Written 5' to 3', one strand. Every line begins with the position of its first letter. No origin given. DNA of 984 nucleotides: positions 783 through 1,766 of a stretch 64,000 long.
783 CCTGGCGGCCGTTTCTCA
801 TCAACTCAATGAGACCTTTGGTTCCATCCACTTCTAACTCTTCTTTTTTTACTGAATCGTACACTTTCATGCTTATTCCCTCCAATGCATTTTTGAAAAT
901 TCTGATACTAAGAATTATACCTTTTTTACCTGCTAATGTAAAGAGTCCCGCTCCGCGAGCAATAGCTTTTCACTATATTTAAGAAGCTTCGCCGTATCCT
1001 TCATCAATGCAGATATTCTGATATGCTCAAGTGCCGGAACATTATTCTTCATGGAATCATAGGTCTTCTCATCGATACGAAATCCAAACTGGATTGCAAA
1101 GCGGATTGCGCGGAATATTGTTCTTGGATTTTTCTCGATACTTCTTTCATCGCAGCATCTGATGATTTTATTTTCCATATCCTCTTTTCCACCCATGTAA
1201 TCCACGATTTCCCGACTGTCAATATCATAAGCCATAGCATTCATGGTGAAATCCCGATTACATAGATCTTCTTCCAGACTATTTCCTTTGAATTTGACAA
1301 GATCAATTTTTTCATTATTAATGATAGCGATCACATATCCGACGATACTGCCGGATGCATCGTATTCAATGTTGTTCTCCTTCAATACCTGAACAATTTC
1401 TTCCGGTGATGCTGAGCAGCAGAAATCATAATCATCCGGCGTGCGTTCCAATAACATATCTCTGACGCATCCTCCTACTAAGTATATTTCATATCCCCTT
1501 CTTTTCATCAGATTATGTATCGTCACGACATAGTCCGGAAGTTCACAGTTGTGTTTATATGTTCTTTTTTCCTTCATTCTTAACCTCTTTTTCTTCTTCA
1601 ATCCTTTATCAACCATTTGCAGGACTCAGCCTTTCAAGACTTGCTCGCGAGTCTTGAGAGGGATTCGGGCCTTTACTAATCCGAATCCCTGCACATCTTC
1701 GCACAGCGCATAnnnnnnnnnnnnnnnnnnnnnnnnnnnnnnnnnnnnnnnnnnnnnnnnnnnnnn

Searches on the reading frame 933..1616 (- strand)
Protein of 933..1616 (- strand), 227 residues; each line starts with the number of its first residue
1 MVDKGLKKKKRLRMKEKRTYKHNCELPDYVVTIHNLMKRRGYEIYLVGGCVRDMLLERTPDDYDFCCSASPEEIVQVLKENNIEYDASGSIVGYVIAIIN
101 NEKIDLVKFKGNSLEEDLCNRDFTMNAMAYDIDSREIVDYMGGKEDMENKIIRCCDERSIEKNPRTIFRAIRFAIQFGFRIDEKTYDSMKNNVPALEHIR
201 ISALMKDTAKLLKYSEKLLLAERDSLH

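Call 3: search_protein_families(library=pfam, proteins=[window:933-1616:-], max_evalue=0.01)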
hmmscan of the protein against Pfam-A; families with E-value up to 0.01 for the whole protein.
window:933-1616:- (227 aa): 1 family
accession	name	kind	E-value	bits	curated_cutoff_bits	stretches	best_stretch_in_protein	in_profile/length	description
PF01743.26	PolyA_pol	-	4.9e-28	98.4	23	2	44-111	1-68/126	Poly A polymerase head domain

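Call 4: search_protein_families(library=ncbifam, proteins=[window:933-1616:-], max_evalue=0.01)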
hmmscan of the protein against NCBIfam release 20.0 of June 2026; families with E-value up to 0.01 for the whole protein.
window:933-1616:- (227 aa): 9 families
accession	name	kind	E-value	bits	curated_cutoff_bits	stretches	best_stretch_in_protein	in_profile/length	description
NF009814.0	PRK13299.1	equivalog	2e-37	129.2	290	1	35-213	14-205/396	CCA tRNA nucleotidyltransferase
TIGR01942.1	pcnB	subfamily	4e-35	121.4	305.65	2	113-212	115-216/425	polynucleotide adenylyltransferase PcnB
TIGR02692.1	tRNA_CCA_actino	equivalog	2.3e-30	105.7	438.8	1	20-212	6-218/466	CCA tRNA nucleotidyltransferase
NF008634.1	PRK11623.1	equivalog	3.1e-22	78.8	702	2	113-213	157-259/469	polynucleotide adenylyltransferase PcnB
NF008137.0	PRK10885.1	equivalog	4.9e-20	71.7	451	2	113-195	83-166/409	multifunctional CCA addition/repair protein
NF009813.0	PRK13298.1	equivalog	1.3e-17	63.9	606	1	113-212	83-185/417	tRNA CCA-pyrophosphorylase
NF041569.1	A-tRNAntase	equivalog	4.6e-15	54.9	1440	1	111-194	564-650/880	A-adding tRNA nucleotidyltransferase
NF009811.0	PRK13296.1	equivalog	4.9e-15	55.2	469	2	112-193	82-164/360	CCA tRNA nucleotidyltransferase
NF009812.0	PRK13297.1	equivalog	1e-11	44.6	624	1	113-190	94-170/364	tRNA CCA-pyrophosphorylase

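Call 26: search_protein_families(library=padloc, proteins=[window:933-1616:-], max_evalue=0.01)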
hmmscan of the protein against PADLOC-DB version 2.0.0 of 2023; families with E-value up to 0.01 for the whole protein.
window:933-1616:- (227 aa): 0 families

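Call 28: search_solved_structures(query=window:933-1616:-, max_evalue=0.001, show_alignments=2)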
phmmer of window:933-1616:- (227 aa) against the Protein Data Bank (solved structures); distinct sequences matched with E-value up to 0.001: 20.
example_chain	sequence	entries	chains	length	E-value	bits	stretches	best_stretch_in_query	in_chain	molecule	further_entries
6ibp_A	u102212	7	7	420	3.3e-28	101.8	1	31-211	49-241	CCA-adding enzyme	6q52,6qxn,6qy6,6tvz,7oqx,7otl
7otr_A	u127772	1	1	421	3.3e-28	101.8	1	31-211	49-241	CCA-adding protein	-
1miv_A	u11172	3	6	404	1.3e-23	86.8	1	35-212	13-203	tRNA CCA-adding enzyme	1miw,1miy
3aqm_A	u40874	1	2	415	2.5e-21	79.3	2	112-213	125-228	Poly(A) polymerase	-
3aqk_A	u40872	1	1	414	3.4e-21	78.8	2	112-213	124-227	Poly(A) polymerase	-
3aql_A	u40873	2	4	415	3.4e-21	78.8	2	112-213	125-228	Poly(A) polymerase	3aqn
4wby_A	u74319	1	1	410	2.7e-17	66.1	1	109-192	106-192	Poly A polymerase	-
1vfg_A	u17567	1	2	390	4.4e-17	65.4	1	109-192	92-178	poly A polymerase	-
4wbz_A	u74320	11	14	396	4.6e-17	65.3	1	109-192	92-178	Poly A polymerase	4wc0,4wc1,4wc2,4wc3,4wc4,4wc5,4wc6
3h37_A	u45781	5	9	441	8.5e-14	54.6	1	111-210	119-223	TRNA nucleotidyl transferase-related protein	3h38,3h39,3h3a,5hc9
9ns2_A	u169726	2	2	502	5.1e-11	45.6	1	111-200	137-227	tRNA nucleotidyltransferase cca1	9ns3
4x4w_A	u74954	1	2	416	6.5e-09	38.7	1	33-185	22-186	CCA tRNA nucleotidyltransferase 1, mitochondrial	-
8cbm_E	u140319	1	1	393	6.6e-09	38.7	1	34-185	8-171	CCA tRNA nucleotidyltransferase 1, mitochondrial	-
1ou5_A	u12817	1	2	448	7.8e-09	38.4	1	33-185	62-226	tRNA CCA-adding enzyme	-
3wfo_A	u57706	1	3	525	1.4e-08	37.6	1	35-204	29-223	Poly A polymerase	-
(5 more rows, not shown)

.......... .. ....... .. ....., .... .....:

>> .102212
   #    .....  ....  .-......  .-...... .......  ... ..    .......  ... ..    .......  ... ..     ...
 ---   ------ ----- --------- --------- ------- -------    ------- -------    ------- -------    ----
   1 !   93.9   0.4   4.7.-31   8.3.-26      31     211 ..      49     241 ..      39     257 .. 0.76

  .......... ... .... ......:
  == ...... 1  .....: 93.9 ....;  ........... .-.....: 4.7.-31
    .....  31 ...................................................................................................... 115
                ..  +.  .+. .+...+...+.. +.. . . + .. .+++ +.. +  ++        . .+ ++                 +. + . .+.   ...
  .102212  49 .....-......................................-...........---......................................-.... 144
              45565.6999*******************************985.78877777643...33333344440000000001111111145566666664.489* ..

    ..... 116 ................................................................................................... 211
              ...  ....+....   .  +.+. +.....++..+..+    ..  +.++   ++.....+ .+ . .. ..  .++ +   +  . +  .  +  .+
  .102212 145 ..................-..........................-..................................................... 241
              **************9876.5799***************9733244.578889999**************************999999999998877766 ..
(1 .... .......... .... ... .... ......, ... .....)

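Call 63: find_homologous_proteins(query=A3, max_evalue=1e-10)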
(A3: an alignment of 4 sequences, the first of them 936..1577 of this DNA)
Query A3 (4 sequences) (214 aa, profile of the alignment): 6097 proteins with E <= 1e-10 among 8000 candidates; the best 120 are listed.
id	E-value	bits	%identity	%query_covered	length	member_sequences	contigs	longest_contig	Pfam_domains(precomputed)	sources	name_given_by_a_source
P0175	1.2e-107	376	98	100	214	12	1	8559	PF01743.27,PF26128.2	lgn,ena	-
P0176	4.7e-107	374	68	93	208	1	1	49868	PF01743.27,PF26128.2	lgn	-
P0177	9.3e-101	353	48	92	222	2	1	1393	PF01743.27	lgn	-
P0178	1.1e-98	347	44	91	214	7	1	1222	PF01743.27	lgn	-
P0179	2.9e-97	342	65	97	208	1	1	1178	PF01743.27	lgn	-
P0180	1.0e-96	340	66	97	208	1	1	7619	PF01743.27,PF26128.2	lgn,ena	-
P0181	4.7e-95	335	64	97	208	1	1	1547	PF01743.27,PF26128.2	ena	-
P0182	3.7e-89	315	42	95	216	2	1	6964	PF01743.27,PF26128.2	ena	-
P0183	4.1e-69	250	48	89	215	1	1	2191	PF01743.27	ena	-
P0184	1.9e-67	245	47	94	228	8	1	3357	PF01743.27,PF26128.2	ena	-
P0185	9.2e-66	239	44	88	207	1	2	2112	PF01743.27,PF26128.2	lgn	-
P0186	1.2e-63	232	46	90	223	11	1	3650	PF01743.27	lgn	-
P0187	9.4e-63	229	43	92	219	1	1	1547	PF01743.27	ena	-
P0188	3.6e-62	227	44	93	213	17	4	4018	PF01743.27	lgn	-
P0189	7.9e-62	226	42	97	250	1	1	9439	PF01743.27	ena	-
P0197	6.0e-47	178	38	91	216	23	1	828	PF01743.27,PF12627.13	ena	-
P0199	7.9e-41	158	36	85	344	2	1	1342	PF01743.27,PF12627.13,PF01966.29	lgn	-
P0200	1.3e-39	154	33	88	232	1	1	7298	PF01743.27,PF12627.13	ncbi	-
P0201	2.3e-39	153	36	75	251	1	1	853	PF01743.27,PF12627.13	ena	-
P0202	1.5e-38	150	35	78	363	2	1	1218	PF01743.27,PF12627.13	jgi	-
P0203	1.6e-38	150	33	88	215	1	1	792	PF01743.27,PF12627.13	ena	-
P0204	2.8e-38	149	36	84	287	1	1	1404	PF01743.27,PF12627.13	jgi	jgi:tRNA nucleotidyltransferase/poly(A) polymerase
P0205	7.1e-38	148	38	88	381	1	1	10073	PF01743.27,PF12627.13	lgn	-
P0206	8.6e-38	148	39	83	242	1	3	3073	PF01743.27,PF12627.13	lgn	-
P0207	1.5e-37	147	32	95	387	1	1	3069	PF01743.27,PF12627.13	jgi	jgi:tRNA nucleotidyltransferase/poly(A) polymerase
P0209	1.6e-37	147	38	89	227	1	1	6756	PF01743.27,PF12627.13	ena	-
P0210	6.3e-37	145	38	87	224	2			PF01743.27,PF12627.13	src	-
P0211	1.0e-36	144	36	88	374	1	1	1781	PF01743.27,PF12627.13,PF26128.2,PF13735.13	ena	-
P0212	1.1e-36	144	38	93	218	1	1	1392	PF01743.27,PF12627.13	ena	-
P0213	1.1e-36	144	35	88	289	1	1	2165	PF01743.27,PF12627.13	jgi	jgi:tRNA nucleotidyltransferase (CCA-adding enzyme)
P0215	1.7e-36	143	38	88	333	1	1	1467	PF01743.27,PF12627.13,PF01966.29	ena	-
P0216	1.7e-36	143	35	80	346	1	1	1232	PF01743.27,PF12627.13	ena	-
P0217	1.7e-36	143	32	87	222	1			PF01743.27,PF12627.13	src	-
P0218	1.7e-36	143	34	87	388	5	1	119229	PF01743.27,PF12627.13,PF13735.13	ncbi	-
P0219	2.0e-36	143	39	81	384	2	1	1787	PF01743.27,PF12627.13,PF01966.29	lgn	-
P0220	2.2e-36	143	38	93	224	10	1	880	PF01743.27,PF12627.13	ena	-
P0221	2.5e-36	143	39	89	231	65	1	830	PF01743.27,PF12627.13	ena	-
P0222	2.7e-36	143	34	87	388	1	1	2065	PF01743.27,PF12627.13,PF13735.13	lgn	-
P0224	2.9e-36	143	34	87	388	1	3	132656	PF01743.27,PF12627.13,PF13735.13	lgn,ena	-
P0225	2.9e-36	143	34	87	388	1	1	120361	PF01743.27,PF12627.13,PF13735.13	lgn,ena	-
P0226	3.1e-36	143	33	89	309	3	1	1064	PF01743.27,PF12627.13,PF01966.29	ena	-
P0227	3.1e-36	143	34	87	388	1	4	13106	PF01743.27,PF12627.13,PF13735.13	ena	-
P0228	3.3e-36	143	34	87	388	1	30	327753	PF01743.27,PF12627.13,PF13735.13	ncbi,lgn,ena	-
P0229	3.3e-36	142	34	87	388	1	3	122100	PF01743.27,PF12627.13,PF13735.13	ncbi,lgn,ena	-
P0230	3.3e-36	142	34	87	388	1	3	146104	PF01743.27,PF12627.13,PF13735.13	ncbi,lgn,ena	-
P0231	3.4e-36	142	37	87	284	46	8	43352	PF01743.27,PF12627.13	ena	-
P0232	3.4e-36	142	34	87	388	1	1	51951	PF01743.27,PF12627.13,PF13735.13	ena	-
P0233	3.4e-36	142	37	87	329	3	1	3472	PF01743.27,PF12627.13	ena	-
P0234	3.6e-36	142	34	87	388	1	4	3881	PF01743.27,PF12627.13,PF13735.13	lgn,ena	-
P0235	3.6e-36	142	34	87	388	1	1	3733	PF01743.27,PF12627.13,PF13735.13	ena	-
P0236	3.6e-36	142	34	87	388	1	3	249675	PF01743.27,PF12627.13,PF13735.13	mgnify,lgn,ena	mgnify:CR=1 FL=1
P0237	3.7e-36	142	34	87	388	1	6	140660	PF01743.27,PF12627.13,PF13735.13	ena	-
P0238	3.7e-36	142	36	88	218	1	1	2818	PF01743.27,PF12627.13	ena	-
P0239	4.3e-36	142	37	87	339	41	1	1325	PF01743.27,PF12627.13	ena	-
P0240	4.4e-36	142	34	87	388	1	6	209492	PF01743.27,PF12627.13,PF13735.13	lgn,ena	-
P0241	4.9e-36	142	35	82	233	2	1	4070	PF01743.27,PF12627.13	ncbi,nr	ncbi:hypothetical protein KKG48_00740, partial [Patescibacteria group bacterium]|nr:hypothetical pro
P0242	5.1e-36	142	34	87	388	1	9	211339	PF01743.27,PF12627.13,PF13735.13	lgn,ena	-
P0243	5.1e-36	142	36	87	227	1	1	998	PF01743.27,PF12627.13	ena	-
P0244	5.6e-36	142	34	87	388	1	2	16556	PF01743.27,PF12627.13,PF13735.13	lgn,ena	-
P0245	5.6e-36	142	33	83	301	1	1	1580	PF01743.27,PF12627.13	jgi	jgi:tRNA nucleotidyltransferase/poly(A) polymerase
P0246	6.0e-36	142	35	87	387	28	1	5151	PF01743.27,PF12627.13,PF13735.13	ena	-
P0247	6.0e-36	142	33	83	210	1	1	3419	PF01743.27,PF12627.13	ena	-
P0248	6.1e-36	142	35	87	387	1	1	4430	PF01743.27,PF12627.13,PF13735.13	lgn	-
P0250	7.6e-36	141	38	87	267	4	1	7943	PF01743.27,PF12627.13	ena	-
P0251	7.7e-36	141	36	89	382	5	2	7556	PF01743.27,PF12627.13,PF13735.13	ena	-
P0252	9.1e-36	141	34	87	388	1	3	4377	PF01743.27,PF12627.13,PF13735.13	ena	-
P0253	9.1e-36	141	37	87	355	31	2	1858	PF01743.27,PF12627.13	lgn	-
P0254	1.0e-35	141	34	87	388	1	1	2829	PF01743.27,PF12627.13,PF13735.13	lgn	-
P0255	1.2e-35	141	38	87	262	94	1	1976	PF01743.27,PF12627.13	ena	-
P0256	1.3e-35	141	37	87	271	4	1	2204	PF01743.27,PF12627.13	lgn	-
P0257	1.3e-35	141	33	83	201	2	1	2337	PF01743.27,PF12627.13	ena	-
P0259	1.4e-35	140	35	88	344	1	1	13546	PF01743.27,PF12627.13,PF01966.29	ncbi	-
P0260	1.5e-35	140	36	82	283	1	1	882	PF01743.27,PF12627.13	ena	-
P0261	1.6e-35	140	38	80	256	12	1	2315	PF01743.27,PF12627.13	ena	-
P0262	1.6e-35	140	40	94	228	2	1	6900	PF01743.27,PF12627.13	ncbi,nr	ncbi:MAG: polynucleotide adenylyltransferase, partial [Clostridium sp.]|nr:polynucleotide adenylyltr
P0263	1.8e-35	140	38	85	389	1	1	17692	PF01743.27,PF12627.13,PF13735.13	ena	-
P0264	1.8e-35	140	29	89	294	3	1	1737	PF01743.27,PF12627.13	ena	-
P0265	2.0e-35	140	34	87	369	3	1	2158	PF01743.27,PF12627.13,PF01966.29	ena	-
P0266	2.4e-35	140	39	89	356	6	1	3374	PF01743.27,PF12627.13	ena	-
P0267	2.5e-35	140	33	88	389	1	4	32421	PF01743.27,PF12627.13,PF13735.13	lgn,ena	-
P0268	2.5e-35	140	36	88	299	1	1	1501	PF01743.27,PF12627.13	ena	-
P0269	2.6e-35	140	38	88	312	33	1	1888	PF01743.27,PF12627.13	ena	-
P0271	3.1e-35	139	38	89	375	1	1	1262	PF01743.27,PF12627.13,PF13735.13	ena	-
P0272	3.1e-35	139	33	93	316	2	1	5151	PF01743.27,PF12627.13,PF01966.29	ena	-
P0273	3.1e-35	139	34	94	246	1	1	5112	PF01743.27,PF12627.13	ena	-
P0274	3.3e-35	139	32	95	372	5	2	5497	PF01743.27,PF12627.13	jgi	-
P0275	3.4e-35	139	36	86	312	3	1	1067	PF01743.27,PF12627.13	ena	-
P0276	3.4e-35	139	33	81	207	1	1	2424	PF01743.27,PF12627.13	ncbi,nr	ncbi:MAG TPA: hypothetical protein ENI76_01985, partial [Ignavibacteria bacterium]|nr:hypothetical p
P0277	3.7e-35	139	35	87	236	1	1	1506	PF01743.27,PF12627.13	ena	-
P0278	4.2e-35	139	38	88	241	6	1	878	PF01743.27,PF12627.13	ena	-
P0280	4.5e-35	139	34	88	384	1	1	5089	PF01743.27,PF12627.13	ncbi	-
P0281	4.6e-35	139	37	87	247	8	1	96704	PF01743.27,PF12627.13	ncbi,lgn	-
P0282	4.6e-35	139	37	92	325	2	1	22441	PF01743.27,PF12627.13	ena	-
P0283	5.0e-35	139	39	88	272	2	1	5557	PF01743.27,PF12627.13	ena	-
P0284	5.1e-35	139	37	87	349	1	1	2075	PF01743.27,PF12627.13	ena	-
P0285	5.5e-35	139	35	87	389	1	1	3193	PF01743.27,PF12627.13,PF13735.13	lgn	-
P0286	5.9e-35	138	36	89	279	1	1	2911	PF01743.27,PF12627.13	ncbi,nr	ncbi:MAG: CCA tRNA nucleotidyltransferase, partial [Lachnospiraceae bacterium]|nr:CCA tRNA nucleotid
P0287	7.3e-35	138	32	91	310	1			PF01743.27,PF12627.13,PF01966.29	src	-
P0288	7.4e-35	138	36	87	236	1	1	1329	PF01743.27,PF12627.13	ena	-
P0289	7.7e-35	138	35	87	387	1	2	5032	PF01743.27,PF12627.13,PF13735.13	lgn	-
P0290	7.8e-35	138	34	83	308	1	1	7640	PF01743.27,PF12627.13,PF01966.29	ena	-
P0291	7.9e-35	138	36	87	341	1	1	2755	PF01743.27,PF12627.13,PF01966.29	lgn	-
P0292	8.2e-35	138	34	89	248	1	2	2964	PF01743.27,PF12627.13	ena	-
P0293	8.6e-35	138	35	87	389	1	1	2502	PF01743.27,PF12627.13,PF13735.13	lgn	-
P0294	8.8e-35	138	34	84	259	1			PF01743.27,PF12627.13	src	-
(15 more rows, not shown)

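Call 64: find_encoding_contigs(protein=P0189, flank=9000, max_places=2)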
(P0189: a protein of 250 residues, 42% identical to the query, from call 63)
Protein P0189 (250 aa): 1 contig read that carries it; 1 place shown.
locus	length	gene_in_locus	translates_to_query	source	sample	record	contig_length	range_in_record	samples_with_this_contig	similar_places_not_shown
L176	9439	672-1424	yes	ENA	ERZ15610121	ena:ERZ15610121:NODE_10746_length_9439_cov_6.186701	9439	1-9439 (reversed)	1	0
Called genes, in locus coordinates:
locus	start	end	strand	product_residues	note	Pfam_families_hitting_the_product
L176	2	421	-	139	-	PF09820:AAA-ATPase_like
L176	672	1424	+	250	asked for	PF01743:PolyA_pol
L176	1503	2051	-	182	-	-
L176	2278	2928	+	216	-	-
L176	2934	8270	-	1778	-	PF18889:Beta_helix_3 (faint), PF09479:Flg_new, PF17802:SpaA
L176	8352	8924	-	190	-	PF00881:Nitroreductase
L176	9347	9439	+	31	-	?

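Call 77: find_related_loci(query=A3, collection=viral_contigs, flank=8000)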
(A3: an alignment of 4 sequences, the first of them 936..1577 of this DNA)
Query A3 (214 aa) in viral_contigs; peptide patterns used: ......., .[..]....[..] (x = any residue, [..] = any of these).
157 stretches matched a pattern; 73 encode a relative of the query (tblastn E <= 1e-3); 73 distinct loci.
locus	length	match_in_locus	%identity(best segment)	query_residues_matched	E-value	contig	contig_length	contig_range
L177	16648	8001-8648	31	7-205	2e-30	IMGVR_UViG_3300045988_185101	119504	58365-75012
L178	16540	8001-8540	36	30-200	1e-30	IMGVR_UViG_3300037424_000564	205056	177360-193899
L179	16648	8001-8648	31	7-205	2e-30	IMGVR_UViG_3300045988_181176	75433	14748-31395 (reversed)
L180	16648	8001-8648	31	7-205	2e-30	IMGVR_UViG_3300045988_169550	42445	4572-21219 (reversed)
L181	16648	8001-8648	31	7-205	8e-31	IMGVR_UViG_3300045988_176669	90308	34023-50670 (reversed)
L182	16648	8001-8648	31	7-205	2e-30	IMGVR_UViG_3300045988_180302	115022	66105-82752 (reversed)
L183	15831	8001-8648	31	7-205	2e-30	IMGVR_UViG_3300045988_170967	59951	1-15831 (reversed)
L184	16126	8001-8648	31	7-205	2e-30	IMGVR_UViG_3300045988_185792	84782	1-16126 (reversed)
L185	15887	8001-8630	32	7-199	3e-30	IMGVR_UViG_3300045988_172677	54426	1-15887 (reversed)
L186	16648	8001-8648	31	7-205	2e-30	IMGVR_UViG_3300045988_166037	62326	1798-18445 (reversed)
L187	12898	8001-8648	31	7-205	2e-30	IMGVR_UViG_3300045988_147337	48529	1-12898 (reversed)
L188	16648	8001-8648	31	7-205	1e-30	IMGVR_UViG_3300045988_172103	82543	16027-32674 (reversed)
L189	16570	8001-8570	35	24-200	4e-30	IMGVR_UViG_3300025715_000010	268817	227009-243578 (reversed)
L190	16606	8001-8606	34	13-199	2e-29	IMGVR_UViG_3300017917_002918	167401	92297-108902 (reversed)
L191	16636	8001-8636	34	10-199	4e-28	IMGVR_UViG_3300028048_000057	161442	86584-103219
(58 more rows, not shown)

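Call 96: predict_structure(alignment_id=A7)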
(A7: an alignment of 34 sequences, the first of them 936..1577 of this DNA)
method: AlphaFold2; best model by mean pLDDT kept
length: 214 residues; sequences in the alignment: 34
mean_pLDDT: 95.3   pTM: 0.89
mean pLDDT of the five models: 95.3, 95.3, 95.3, 94.8, 94.8
residues with pLDDT >= 90: 200; 70-90: 6; 50-70: 5; < 50: 3
segments of 3 or more residues with pLDDT < 50: 212-214
pLDDT, mean of each block of 10 residues (from residue 1): 94 98 98 98 96 98 98 95 98 97 97 98 98 98 96 97 97 98 95 95 80 47
secondary structure, 60 per line:
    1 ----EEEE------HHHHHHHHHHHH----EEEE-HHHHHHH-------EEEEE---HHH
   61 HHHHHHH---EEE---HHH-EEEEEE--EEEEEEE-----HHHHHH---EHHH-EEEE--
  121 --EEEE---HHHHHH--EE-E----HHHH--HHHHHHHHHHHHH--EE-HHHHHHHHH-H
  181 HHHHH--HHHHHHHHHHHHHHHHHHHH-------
elements in order: E5-8 H15-26 E31-34 H36-42 E50-54 H58-67 E71-73 E81-86 E89-95 H101-106 E115-118 E123-126 H130-135 H146-149 H152-164 H170-178 H180-185 H188-207

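Call 99: fold_search(model_id=the predicted structure, library=pdb)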
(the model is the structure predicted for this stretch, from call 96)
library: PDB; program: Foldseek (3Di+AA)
matches with E <= 10: 431; with E <= 0.001: 46
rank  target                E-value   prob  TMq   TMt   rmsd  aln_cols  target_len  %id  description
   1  6qy6                  3.3e-18  1.00  0.79  0.46   4.0       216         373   32  Crystal structure of the CCA-adding enzyme of a psychrophilic organism (released 2020-03-25)
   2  7oqx                  3.5e-18  1.00  0.79  0.47   4.1       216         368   33  Crystal structure of a psychrophilic CCA-adding enzyme in complex with CMPcPP (released 2021-11-03)
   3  7otr                  5.6e-18  1.00  0.79  0.46   3.9       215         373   32  Crystal structure of a psychrophilic CCA-adding enzyme determined by SAD phasing (released 2021-11-03)
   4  6qxn                  5.9e-18  1.00  0.79  0.46   4.0       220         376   31  Crystal structure of the CCA-adding enzyme of a psychrophilic organism in complex with CTP (released 2020-03-25)
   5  6q52                  6.3e-18  1.00  0.80  0.47   4.0       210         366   33  Structure of a psychrophilic CCA-adding enzyme in complex with CMPcPP at room temperature in ChipX microfluidic device (released 2019-05-01)
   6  1miv_A                9.4e-17  1.00  0.80  0.44   2.2       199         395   33  Crystal structure of Bacillus stearothermophilus CCA-adding enzyme (released 2002-12-13)
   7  4wby                  2.4e-16  1.00  0.77  0.46   4.6       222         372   26  tRNA-processing enzyme (apo form I) (released 2015-04-15)
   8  3aql_A                7.3e-16  1.00  0.83  0.46   2.7       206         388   30  Structure of bacterial protein (apo form II) (released 2011-02-09)
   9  4wc2_A                2.0e-15  1.00  0.75  0.45   4.4       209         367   27  Crystal structure of tRNA nucleotidyltransferase complexed with a primer tRNA and an incoming ATP analog (released 2015-04-15)
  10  3aqm_A                3.2e-15  1.00  0.82  0.46   2.7       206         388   30  Structure of bacterial protein (form II) (released 2011-02-09)
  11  4wbz_B                8.1e-15  1.00  0.75  0.47   4.4       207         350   28  tRNA-processing enzyme (apo form 2) (released 2015-04-15)
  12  5hc9_B                1.6e-14  1.00  0.79  0.43   3.5       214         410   26  Thermotoga maritima CCA-adding enzyme complexed with tRNA_CCA (released 2016-04-27)
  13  1vfg_A                1.7e-14  1.00  0.75  0.48   5.9       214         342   26  Crystal structure of tRNA nucleotidyltransferase complexed with a primer tRNA and an incoming ATP analog (released 2004-08-10)
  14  5hc9_A                2.2e-14  1.00  0.79  0.41   3.5       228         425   24  Thermotoga maritima CCA-adding enzyme complexed with tRNA_CCA (released 2016-04-27)
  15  3h3a_A                3.1e-14  1.00  0.78  0.41   4.2       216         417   25  The complex structure of CCA-adding enzyme with CTP (released 2009-10-13)
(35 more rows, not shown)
